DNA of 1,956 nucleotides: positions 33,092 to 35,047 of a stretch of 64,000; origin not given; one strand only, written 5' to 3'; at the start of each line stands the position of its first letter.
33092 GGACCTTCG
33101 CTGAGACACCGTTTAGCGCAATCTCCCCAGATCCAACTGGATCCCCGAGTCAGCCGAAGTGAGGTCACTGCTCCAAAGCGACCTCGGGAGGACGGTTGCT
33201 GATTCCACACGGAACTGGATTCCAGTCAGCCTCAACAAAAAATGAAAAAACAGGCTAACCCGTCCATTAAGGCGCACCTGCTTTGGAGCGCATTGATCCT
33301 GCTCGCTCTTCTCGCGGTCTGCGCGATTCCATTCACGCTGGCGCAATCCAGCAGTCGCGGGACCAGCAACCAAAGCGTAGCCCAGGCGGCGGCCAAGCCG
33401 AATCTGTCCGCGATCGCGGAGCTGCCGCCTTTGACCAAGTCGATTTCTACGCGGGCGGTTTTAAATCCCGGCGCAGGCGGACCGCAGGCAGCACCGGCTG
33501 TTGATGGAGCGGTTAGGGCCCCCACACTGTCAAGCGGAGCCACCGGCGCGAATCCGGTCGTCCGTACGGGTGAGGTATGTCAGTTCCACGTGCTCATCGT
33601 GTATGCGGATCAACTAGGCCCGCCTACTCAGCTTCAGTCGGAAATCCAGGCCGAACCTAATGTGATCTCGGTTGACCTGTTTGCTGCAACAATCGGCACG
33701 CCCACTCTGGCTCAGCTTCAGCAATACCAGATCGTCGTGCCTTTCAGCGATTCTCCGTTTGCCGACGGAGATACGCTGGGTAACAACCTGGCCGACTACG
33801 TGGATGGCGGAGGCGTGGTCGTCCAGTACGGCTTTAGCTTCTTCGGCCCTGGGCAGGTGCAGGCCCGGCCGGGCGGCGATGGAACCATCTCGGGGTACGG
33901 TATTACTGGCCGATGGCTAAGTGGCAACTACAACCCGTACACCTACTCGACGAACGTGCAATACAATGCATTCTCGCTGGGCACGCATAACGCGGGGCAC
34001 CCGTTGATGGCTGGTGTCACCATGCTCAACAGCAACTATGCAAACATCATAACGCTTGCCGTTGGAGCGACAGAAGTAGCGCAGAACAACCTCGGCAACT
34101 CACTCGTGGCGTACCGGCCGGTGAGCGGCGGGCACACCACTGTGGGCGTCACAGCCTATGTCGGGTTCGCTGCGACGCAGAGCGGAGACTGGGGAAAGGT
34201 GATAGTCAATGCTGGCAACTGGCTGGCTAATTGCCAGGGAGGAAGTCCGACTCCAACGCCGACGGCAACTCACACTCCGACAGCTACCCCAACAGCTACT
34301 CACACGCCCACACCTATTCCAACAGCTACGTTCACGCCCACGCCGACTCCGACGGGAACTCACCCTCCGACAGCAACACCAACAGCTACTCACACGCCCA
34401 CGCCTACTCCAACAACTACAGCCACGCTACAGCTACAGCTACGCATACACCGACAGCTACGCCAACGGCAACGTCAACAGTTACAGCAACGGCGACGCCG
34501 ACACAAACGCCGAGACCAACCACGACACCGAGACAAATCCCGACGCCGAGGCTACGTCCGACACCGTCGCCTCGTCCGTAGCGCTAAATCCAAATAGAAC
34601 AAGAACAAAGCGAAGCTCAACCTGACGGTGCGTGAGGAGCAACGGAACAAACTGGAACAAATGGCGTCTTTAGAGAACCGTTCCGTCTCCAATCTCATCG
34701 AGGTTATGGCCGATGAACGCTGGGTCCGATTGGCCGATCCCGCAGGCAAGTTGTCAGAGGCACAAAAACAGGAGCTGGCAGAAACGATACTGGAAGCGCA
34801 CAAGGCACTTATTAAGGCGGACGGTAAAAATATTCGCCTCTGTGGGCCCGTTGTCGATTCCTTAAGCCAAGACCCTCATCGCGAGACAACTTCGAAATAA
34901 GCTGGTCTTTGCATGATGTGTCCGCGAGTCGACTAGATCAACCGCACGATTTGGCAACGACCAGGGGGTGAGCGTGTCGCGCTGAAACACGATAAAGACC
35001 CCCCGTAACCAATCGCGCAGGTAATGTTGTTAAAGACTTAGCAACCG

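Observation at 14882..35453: Four same-orientation copies of the tRNA-Gly(UCC) 3' end, with match length decaying with distance: tandem island accretion?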

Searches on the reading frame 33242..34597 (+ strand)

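Call 14: search_protein_families(library=pfam, proteins=[window:33242-34597:+], max_evalue=0.01)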
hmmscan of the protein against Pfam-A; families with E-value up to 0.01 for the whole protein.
window:33242-34597:+ (451 aa): 0 families

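Call 67: search_protein_families(library=phrogs, proteins=[window:33242-34594:+], max_evalue=0.01)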
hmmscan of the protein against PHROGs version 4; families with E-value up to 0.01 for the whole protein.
window:33242-34594:+ (451 aa): 1 family
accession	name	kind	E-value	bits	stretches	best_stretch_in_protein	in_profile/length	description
phrog_15511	-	unknown function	0.0018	18.5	1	322-395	198-271/511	-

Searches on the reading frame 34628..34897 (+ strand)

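Call 66: search_protein_families(library=pfam, proteins=[window:34628-34897:+], max_evalue=0.1)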
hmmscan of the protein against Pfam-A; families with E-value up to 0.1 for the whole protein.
window:34628-34897:+ (90 aa): 2 families
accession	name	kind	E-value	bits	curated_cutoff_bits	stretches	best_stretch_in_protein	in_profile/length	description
PF07878.17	RHH_5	-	0.00093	19.3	26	1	6-30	13-37/43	CopG-like RHH_1 or ribbon-helix-helix domain, RHH_5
PF02697.20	VAPB_antitox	-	0.055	14.7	27.9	1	2-59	6-66/69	Putative antitoxin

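Call 67: search_protein_families(library=phrogs, proteins=[window:34628-34897:+], max_evalue=0.01)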
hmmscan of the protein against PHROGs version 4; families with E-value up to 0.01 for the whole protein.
window:34628-34897:+ (90 aa): 1 family
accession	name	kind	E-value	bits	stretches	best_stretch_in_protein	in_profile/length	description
phrog_3431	-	transcription regulation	0.00026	21.7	1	3-25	27-49/67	Arc-like repressor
